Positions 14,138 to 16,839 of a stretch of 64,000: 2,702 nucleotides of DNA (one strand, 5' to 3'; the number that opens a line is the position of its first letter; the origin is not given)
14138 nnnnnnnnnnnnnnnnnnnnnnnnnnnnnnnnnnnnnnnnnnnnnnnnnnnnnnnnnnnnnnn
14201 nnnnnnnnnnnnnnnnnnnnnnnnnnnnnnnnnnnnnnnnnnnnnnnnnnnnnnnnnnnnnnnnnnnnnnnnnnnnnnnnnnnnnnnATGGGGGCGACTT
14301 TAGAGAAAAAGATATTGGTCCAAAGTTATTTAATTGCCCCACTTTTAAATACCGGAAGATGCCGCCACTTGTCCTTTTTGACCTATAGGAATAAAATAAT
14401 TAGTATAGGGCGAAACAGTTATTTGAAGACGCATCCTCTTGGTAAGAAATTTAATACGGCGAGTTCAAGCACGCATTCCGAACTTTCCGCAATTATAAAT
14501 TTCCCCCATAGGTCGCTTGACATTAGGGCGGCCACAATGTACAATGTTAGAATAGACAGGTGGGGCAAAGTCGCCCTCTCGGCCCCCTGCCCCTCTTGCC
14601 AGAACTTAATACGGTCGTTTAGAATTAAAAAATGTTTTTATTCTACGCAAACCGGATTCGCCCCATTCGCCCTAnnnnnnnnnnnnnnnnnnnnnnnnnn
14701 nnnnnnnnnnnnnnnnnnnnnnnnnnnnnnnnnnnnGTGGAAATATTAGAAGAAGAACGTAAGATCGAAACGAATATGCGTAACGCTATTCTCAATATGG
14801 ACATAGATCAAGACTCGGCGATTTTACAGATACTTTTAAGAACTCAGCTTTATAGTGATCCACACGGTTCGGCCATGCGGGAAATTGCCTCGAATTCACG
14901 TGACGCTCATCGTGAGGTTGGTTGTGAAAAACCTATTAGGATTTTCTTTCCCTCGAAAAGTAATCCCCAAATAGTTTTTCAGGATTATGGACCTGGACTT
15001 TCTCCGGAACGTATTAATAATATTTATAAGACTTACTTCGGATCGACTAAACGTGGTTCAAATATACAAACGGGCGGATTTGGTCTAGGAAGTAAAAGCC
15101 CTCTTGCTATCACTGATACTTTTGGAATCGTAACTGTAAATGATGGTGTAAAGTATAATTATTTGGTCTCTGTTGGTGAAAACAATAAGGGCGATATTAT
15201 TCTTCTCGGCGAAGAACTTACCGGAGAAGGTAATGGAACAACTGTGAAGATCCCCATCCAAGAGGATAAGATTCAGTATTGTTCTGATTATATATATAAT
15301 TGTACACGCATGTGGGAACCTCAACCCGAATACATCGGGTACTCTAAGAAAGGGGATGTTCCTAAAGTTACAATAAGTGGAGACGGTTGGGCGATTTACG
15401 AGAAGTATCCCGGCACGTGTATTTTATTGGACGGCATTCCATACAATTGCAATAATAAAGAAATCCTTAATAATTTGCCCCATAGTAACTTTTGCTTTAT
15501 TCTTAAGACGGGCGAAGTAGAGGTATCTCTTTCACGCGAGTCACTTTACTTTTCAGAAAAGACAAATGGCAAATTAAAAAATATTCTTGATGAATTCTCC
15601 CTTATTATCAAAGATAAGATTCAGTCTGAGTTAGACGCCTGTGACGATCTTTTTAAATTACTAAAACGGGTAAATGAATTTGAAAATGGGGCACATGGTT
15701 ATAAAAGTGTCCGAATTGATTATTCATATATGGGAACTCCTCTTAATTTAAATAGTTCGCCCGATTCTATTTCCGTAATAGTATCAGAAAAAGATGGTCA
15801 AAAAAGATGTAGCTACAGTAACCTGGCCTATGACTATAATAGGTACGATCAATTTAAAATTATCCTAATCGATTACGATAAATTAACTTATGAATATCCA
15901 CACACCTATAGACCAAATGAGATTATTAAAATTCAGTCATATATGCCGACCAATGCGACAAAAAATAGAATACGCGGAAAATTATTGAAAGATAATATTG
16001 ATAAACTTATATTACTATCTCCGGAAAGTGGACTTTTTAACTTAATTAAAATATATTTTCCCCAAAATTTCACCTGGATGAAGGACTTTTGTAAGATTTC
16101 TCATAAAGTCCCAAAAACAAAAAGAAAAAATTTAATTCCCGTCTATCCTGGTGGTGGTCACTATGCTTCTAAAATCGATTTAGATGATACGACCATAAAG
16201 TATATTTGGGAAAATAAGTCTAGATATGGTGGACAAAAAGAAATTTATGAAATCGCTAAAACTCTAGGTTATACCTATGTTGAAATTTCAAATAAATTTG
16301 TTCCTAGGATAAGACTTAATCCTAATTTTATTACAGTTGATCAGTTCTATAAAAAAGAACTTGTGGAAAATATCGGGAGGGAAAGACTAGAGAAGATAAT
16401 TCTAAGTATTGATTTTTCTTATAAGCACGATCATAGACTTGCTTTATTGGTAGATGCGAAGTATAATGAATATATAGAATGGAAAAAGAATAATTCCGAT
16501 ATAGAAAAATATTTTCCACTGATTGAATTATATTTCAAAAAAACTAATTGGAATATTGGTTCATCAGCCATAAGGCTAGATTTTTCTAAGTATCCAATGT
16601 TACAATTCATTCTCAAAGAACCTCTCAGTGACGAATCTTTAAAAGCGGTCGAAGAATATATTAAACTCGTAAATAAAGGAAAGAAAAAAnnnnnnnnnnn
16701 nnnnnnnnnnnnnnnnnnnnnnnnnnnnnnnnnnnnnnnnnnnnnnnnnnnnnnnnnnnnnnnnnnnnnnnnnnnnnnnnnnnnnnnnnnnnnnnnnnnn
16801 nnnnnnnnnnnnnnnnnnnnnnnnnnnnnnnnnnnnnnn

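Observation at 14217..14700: Self-contained motif-bounded cassette with its own promoter and a deaminase-like ORF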

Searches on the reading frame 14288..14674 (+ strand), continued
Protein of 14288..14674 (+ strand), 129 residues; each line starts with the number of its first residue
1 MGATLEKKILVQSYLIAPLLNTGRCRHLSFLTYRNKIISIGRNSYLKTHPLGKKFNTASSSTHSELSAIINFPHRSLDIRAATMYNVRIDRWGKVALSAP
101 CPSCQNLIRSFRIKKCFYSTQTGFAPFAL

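Call 65: fold_search(model_id=the predicted structure, library=viral)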
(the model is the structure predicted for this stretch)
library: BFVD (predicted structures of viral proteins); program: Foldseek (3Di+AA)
matches with E <= 10: 479; with E <= 0.001: 50
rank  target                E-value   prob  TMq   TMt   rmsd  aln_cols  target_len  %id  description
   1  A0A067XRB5            7.1e-11  1.00  0.80  0.80   2.5       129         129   28  (no name in the UniProt tables at hand)
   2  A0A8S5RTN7            3.4e-10  1.00  0.84  0.79   2.4       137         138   26  (no name in the UniProt tables at hand)
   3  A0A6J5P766            3.6e-09  1.00  0.79  0.69   2.7       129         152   20  Cytidine and deoxycytidylate deaminase domain containing protein [uncultured Caudovirales phage]
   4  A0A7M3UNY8            9.8e-09  1.00  0.70  0.58   3.5       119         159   24  CMP/dCMP-type deaminase domain-containing protein [Pyramimonas orientalis virus]
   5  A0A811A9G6            1.1e-08  1.00  0.71  0.60   4.3       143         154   22  (no name in the UniProt tables at hand)
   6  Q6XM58                1.5e-08  1.00  0.75  0.81   2.0       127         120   22  FirrV-1-A29 [Feldmannia irregularis virus a]
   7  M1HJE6                2.2e-08  1.00  0.68  0.58   4.1       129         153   19  (no name in the UniProt tables at hand)
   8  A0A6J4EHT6            4.1e-08  1.00  0.65  0.76   2.0       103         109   28  (no name in the UniProt tables at hand)
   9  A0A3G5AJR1            1.2e-07  1.00  0.73  0.68   3.1       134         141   21  Cytidine and deoxycytidylate deaminase [Solivirus sp.]
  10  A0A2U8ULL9            1.3e-07  1.00  0.62  0.72   5.0       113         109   26  (no name in the UniProt tables at hand)
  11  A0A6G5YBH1            3.4e-07  1.00  0.72  0.77   2.9       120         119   28  (no name in the UniProt tables at hand)
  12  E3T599                7.7e-07  1.00  0.64  0.46   3.8       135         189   18  Uncharacterized protein [Cafeteria roenbergensis virus (strain BV-PW1)]
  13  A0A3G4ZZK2            9.9e-07  1.00  0.62  0.48   4.9       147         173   19  CMP/dCMP-type deaminase domain-containing protein (Fragment) [Gaeavirus sp.]
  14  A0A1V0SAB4            1.2e-06  1.00  0.73  0.54   4.4       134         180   17  CMP/dCMP-type deaminase domain-containing protein [Catovirus CTV1]
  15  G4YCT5                2.0e-06  1.00  0.63  0.53   3.1       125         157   22  (no name in the UniProt tables at hand)
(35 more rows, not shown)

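Call 80: get_annotated_region(hit=H4, flank=4000)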
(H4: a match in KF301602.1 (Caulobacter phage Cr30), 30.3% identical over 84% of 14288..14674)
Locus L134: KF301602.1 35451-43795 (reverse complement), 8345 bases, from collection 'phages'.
description: Caulobacter phage Cr30, complete genome.
organism: Caulobacter phage Cr30 (NCBI taxid 1357714)
taxonomy: Viruses; Duplodnaviria; Heunggongvirae; Uroviricota; Caudoviricetes
host: Caulobacter crescentus CB15; source: pond water; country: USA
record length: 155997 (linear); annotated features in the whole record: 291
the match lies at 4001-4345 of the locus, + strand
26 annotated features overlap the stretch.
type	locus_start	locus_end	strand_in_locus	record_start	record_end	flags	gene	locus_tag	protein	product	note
CDS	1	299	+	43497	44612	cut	-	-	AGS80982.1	DNA ligase (ATP)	-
CDS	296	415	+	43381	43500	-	-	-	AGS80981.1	hypothetical protein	-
CDS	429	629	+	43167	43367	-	-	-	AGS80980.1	hypothetical protein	-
CDS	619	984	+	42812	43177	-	-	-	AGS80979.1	hypothetical protein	-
CDS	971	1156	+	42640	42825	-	-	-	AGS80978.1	hypothetical protein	-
CDS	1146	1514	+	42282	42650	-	-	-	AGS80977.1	hypothetical protein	-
CDS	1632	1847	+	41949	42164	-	-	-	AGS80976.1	hypothetical protein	-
CDS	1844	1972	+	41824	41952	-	-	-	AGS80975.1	hypothetical protein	-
CDS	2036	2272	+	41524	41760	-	-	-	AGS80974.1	hypothetical protein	-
CDS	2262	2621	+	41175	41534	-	-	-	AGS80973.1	hypothetical protein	-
CDS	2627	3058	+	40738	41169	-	-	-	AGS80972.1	hypothetical protein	-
CDS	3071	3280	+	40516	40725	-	-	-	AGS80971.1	hypothetical protein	-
CDS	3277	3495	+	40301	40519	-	-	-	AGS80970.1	hypothetical protein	-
CDS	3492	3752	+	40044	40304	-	-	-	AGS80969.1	hypothetical protein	-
CDS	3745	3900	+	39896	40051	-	-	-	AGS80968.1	hypothetical protein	-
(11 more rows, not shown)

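Call 81: get_annotated_region(hit=H1, flank=4000)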
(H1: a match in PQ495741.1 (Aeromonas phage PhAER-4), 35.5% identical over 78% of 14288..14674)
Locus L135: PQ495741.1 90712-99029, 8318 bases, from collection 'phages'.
description: Aeromonas phage PhAER-4, complete genome.
organism: Aeromonas phage PhAER-4 (NCBI taxid 3378351)
taxonomy: Viruses
host: Aeromonas sp.; source: water samples from freshwater fish farms; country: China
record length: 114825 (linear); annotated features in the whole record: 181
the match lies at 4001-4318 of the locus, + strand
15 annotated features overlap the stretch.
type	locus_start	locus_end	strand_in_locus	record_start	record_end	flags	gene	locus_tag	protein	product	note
CDS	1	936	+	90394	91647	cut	-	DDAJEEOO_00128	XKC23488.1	hypothetical protein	-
CDS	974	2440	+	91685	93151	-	-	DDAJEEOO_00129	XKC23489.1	hypothetical protein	-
CDS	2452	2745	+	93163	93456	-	-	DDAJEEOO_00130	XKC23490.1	hypothetical protein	-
CDS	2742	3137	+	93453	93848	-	-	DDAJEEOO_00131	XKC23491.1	hypothetical protein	-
CDS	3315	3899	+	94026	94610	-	-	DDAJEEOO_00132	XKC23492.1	hypothetical protein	-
CDS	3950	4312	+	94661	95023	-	-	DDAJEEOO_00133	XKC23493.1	hypothetical protein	-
CDS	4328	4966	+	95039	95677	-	-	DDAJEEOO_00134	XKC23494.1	hypothetical protein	-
CDS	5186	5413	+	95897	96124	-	-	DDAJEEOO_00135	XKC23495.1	hypothetical protein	-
CDS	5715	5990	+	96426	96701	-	-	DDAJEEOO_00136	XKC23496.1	hypothetical protein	-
CDS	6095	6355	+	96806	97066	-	-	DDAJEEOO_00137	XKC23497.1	hypothetical protein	-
CDS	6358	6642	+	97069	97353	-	-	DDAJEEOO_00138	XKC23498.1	hypothetical protein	-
CDS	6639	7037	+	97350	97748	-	-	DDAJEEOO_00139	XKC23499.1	hypothetical protein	-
CDS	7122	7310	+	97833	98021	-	-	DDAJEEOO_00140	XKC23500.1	hypothetical protein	-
CDS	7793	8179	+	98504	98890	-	-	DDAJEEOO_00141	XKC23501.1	hypothetical protein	-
CDS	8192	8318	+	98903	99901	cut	-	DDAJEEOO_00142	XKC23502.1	hypothetical protein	-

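Call 94: search_dna_similar(query=window:14288-14674:+, collection=phages, mode=protein, max_evalue=0.01, max_rows=60, rows=spread)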
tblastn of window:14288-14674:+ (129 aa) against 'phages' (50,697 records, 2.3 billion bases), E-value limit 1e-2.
Records with a match: 89; places in all: 90; records where one place covers at least 80% of the query: 4.
Best place of each record, by identity: <60% 89.
By first word of the organism name: Pseudomonas 47; Aeromonas 14; Xanthomonas 4; Salmonella 4; Agrobacterium 2; Caulobacter 2; Bacteriophage 2; Pectobacterium 2; Ralstonia 2; Stenotrophomonas 2; and 8 more.
By host as written in the record: Pseudomonas aeruginosa 23; - 8; Pseudomonas aeruginosa PAO1 8; Aeromonas hydrophila 6; Aeromonas sp. 5; Agrobacterium tumefaciens C58 2; Caulobacter crescentus CB15 2; Ralstonia solanacearum 2; and 28 more.
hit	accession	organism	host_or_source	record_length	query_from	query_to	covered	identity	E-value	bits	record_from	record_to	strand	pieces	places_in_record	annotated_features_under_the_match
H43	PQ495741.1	Aeromonas phage PhAER-4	Aeromonas sp.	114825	23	123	78%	35.5%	4e-11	64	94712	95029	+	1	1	hypothetical protein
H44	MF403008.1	Agrobacterium phage Atu_ph07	Agrobacterium tumefaciens C58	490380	26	119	73%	35.4%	7e-8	55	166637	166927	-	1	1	hypothetical protein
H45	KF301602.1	Caulobacter phage Cr30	Caulobacter crescentus CB15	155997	16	124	84%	30.3%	1e-5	49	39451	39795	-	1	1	hypothetical protein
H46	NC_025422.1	Caulobacter phage Cr30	Caulobacter crescentus CB15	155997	16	124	84%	30.3%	1e-5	49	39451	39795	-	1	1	hypothetical protein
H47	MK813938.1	Aeromonas phage 2L372X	Aeromonas hydrophila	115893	23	108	67%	35.9%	4e-7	53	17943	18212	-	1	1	2L372X_044: hypothetical protein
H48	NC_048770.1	Aeromonas phage 2L372X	Aeromonas hydrophila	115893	23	108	67%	35.9%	4e-7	53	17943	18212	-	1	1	2L372X_044: hypothetical protein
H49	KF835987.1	Pectobacterium bacteriophage PM2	-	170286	1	119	92%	25.4%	6e-3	41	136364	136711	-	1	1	deoxycytidylate deaminase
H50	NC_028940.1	Pectobacterium bacteriophage PM2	-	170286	1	119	92%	25.4%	6e-3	41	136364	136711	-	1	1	dCMP deaminase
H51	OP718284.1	Aeromonas phage vB_AceP_PAc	Aeromonas caviae AC-CY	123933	20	111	71%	32.7%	7e-7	52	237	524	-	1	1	hypothetical protein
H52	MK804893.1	Aeromonas phage 2L372D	Aeromonas hydrophila;Aeromonas ...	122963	23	111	69%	33.7%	5e-6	50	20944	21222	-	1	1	hypothetical protein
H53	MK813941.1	Aeromonas phage 4L372XY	Aeromonas hydrophila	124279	23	111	69%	33.7%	5e-6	50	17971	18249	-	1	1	4L372XY_047: hypothetical protein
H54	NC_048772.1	Aeromonas phage 4L372XY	Aeromonas hydrophila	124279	23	111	69%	33.7%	5e-6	50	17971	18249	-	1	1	4L372XY_047: hypothetical protein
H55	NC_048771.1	Aeromonas phage 4L372D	Aeromonas hydrophila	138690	23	111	69%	33.7%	5e-6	50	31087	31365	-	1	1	4L372D_072: dCMP deaminase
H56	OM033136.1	Aeromonas phage phiA047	Aeromonas sp.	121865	23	111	69%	33.7%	5e-6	50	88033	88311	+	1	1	hypothetical protein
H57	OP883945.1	Stenotrophomonas phage CM1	Stenotrophomonas maltophilia SRM01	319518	35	125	71%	32.0%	7e-7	52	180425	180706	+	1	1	record has no annotation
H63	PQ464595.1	Erwinia phage Kaldavass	Erwinia aphidicola W09_2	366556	31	115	66%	30.0%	2e-3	42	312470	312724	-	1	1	dCMP deaminase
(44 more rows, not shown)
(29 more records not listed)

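Call 97: search_protein_families(library=padloc, proteins=[window:14288-14674:+], max_evalue=0.01)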
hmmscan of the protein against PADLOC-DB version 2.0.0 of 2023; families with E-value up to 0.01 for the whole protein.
window:14288-14674:+ (129 aa): 0 families

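Call 98: list_cluster_members(proteins=[P0124, P0125, P0126, P0002, P0127])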
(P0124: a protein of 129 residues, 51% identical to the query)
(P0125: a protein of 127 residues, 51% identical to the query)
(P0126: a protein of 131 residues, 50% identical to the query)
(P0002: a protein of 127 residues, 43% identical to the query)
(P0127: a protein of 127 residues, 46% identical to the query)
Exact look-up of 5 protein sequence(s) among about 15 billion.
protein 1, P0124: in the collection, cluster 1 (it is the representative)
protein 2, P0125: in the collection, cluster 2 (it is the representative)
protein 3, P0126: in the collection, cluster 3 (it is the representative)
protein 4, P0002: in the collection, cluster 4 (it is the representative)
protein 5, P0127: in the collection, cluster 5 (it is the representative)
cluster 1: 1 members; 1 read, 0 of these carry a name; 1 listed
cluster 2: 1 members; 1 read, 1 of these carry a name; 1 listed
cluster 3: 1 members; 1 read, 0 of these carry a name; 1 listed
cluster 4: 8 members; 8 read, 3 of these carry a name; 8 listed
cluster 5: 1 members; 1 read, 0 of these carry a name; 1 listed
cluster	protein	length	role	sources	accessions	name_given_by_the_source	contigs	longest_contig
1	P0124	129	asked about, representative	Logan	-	-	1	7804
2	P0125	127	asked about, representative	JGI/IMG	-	deoxycytidylate deaminase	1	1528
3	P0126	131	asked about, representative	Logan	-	-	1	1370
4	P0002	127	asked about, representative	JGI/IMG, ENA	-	-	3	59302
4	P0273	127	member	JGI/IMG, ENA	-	deoxycytidylate deaminase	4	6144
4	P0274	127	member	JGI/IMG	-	deoxycytidylate deaminase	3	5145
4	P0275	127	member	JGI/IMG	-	deoxycytidylate deaminase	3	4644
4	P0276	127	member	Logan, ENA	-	-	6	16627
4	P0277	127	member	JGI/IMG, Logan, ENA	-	-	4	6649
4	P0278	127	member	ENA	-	-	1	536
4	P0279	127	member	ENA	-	-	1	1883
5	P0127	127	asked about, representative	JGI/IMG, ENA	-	-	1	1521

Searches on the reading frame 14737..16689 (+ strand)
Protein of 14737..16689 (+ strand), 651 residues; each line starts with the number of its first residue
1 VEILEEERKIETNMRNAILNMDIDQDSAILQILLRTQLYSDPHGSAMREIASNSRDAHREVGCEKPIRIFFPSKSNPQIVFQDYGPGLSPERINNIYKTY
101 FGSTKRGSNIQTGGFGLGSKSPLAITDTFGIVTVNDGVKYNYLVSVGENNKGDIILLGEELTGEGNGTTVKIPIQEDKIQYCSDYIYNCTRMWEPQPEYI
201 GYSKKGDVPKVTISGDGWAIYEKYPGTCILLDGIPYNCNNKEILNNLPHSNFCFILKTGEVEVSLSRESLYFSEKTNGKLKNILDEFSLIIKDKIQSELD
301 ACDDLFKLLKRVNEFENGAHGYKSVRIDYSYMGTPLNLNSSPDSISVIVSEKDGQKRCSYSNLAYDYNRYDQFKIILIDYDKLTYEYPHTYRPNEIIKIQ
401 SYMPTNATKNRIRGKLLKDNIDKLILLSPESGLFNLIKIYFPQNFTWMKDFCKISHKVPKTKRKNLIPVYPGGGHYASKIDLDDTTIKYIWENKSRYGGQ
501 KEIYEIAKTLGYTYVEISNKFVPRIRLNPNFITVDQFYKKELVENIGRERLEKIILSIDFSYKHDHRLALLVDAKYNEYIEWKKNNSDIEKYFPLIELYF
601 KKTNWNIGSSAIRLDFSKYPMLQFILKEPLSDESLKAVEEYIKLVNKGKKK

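Call 7: search_protein_families(library=phrogs, proteins=[window:14737-16689:+], max_evalue=0.01)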
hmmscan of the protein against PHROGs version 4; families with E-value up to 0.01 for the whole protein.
window:14737-16689:+ (651 aa): 7 families
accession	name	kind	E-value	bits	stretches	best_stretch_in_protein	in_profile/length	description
phrog_612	-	lysis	4.2e-68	232.2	1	1-646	1-644/725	RIIA lysis inhibitor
phrog_2979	-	lysis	5.9e-44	151.9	1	20-186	22-189/846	RIIA lysis inhibitor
phrog_38678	-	lysis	2.2e-29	103.3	1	9-193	15-204/805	RIIA lysis inhibitor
phrog_30832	-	lysis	3.6e-25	89.7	1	34-198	34-199/735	RIIA lysis inhibitor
phrog_3661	-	lysis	1.3e-21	77.8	1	95-296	174-397/917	RIIA lysis inhibitor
phrog_24904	-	lysis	9.7e-19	68.4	1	25-293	26-293/695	RIIA lysis inhibitor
phrog_609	-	lysis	1.2e-18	67.6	1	37-180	39-182/1055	RIIB lysis inhibitor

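Call 15: find_related_loci(query=window:14737-16689:+, collection=viral_contigs, flank=10000)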
Query window:14737-16689:+ (651 aa) in viral_contigs; peptide patterns used: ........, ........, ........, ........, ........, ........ (x = any residue, [..] = any of these).
No stretch of DNA in the collection matches any of the patterns.

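Call 31: find_homologous_proteins(query=window:14737-16689:+, max_evalue=1e-10)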
Query window:14737-16689:+ (651 aa): 489 proteins with E <= 1e-10 among 8000 candidates; the best 120 are listed.
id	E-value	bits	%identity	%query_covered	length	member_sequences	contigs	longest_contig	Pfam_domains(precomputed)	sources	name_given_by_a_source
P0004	0.0e+0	1491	100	100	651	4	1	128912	-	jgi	jgi:hypothetical protein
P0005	7.6e-50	188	38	48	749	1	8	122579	PF02518.32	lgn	-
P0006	1.4e-49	187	36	43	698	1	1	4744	-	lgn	-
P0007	1.4e-49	187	35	43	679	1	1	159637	PF13589.13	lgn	-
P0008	2.3e-49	187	37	43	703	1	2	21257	PF02518.32,PF13589.13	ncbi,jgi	-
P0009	9.3e-49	185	36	46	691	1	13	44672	PF02518.32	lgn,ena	-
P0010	2.6e-48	183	35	43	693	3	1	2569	-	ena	-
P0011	2.7e-48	183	36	43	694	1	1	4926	PF13589.13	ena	-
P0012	5.5e-48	182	35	43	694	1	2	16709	-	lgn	-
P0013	7.8e-48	182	36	43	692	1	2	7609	-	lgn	-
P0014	1.2e-47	181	35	43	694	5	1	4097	-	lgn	-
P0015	1.7e-47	181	36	52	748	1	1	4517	-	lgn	-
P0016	2.3e-47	180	34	48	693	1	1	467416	-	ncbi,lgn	-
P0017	3.6e-47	180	35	43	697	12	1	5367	-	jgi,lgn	-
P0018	5.7e-47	179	33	52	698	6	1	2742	PF13589.13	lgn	-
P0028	1.0e-44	171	39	42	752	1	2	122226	PF02518.32,PF13589.13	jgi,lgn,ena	-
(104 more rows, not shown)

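Call 99: find_encoding_contigs(protein=P0005, flank=10000, max_places=1)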
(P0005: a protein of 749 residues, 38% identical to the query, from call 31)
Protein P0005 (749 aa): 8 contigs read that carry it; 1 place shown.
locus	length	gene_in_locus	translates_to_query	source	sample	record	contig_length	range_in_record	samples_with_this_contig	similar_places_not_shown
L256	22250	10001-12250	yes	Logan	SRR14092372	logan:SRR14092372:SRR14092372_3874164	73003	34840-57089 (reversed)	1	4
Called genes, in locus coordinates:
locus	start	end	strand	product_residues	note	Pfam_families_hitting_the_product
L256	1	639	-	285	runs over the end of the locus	-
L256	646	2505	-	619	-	-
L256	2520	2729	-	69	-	-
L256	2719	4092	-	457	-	-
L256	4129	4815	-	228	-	-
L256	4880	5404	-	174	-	-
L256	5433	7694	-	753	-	-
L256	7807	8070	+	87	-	-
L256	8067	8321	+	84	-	-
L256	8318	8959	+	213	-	-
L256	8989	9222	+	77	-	-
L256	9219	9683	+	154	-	-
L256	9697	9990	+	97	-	-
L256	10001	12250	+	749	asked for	PF02518:HATPase_c (faint)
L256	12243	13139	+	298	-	PF26926:Phage_T4_rIIB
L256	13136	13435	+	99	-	-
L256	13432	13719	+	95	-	-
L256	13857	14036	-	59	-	-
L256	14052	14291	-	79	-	-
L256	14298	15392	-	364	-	-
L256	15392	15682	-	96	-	-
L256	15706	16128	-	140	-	-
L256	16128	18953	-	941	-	PF25021:TEN_NHL (faint), PF01436:NHL (weak)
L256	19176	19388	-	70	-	-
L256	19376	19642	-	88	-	PF01740:STAS, PF13466:STAS_2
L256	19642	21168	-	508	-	-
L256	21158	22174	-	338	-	-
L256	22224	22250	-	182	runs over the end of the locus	-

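Call 100: find_encoding_contigs(protein=P0028, flank=10000, max_places=1)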
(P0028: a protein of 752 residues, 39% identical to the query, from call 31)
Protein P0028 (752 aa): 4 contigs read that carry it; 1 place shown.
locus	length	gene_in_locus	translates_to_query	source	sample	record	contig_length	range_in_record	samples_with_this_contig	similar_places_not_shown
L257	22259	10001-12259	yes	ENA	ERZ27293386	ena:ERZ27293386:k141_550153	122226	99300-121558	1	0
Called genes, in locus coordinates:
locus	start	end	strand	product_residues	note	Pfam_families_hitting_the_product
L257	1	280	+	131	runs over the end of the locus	-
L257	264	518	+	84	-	-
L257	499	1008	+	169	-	-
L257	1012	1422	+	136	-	-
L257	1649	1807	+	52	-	-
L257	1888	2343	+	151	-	-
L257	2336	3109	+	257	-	PF08242:Methyltransf_12 (faint), PF13489:Methyltransf_23, PF13847:Methyltransf_31, PF08241:Methyltransf_11, PF13649:Methyltransf_25 (weak)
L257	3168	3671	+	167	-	-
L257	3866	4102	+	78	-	-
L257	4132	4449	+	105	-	PF00085:Thioredoxin, PF13098:Thioredoxin_2 (faint)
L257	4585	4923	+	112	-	-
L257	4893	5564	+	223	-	PF03457:HA (faint)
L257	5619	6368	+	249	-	PF01764:Lipase_3, PF00975:Thioesterase (weak)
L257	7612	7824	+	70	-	-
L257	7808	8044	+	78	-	-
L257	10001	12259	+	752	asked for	PF02518:HATPase_c (weak), PF13589:HATPase_c_3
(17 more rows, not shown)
